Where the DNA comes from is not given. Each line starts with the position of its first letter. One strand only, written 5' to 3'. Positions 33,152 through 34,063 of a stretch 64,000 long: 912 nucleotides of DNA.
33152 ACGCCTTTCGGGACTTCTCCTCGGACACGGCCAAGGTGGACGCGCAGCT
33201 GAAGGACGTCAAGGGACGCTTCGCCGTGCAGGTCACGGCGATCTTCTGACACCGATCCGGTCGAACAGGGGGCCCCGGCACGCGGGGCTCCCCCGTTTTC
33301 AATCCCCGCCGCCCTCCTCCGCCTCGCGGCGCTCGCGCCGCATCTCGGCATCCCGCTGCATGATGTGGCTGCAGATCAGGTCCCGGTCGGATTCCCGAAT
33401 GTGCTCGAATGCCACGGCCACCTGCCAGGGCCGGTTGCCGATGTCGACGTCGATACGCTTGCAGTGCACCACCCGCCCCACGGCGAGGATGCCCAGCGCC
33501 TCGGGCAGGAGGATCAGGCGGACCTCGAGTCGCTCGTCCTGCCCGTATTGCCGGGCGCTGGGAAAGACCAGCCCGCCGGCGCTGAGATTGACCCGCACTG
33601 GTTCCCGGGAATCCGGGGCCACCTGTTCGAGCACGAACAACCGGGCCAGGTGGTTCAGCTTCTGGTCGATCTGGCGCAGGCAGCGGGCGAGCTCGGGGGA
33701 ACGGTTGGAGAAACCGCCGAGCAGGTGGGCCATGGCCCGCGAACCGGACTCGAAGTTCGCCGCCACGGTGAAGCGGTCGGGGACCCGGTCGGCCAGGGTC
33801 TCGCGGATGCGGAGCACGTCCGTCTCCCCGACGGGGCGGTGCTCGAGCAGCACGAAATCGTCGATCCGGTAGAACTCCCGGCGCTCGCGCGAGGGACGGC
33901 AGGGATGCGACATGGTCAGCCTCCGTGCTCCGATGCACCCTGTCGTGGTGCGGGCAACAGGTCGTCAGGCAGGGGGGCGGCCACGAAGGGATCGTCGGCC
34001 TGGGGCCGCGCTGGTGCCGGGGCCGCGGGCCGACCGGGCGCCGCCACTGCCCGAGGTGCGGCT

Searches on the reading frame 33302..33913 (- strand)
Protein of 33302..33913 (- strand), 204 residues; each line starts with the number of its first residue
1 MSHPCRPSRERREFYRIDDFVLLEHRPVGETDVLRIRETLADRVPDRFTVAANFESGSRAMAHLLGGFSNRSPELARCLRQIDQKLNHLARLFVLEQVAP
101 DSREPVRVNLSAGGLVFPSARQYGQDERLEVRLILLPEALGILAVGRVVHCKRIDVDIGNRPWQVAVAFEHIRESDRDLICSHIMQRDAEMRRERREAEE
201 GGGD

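Call 94: search_protein_families(library=pfam, proteins=[window:33302-33913:-], max_evalue=0.001)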
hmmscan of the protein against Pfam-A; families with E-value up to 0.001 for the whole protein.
window:33302-33913:- (204 aa): 1 family
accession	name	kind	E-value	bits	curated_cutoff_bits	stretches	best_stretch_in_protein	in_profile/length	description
PF07238.19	PilZ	-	1e-05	26.2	22.5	1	107-182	27-98/102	PilZ domain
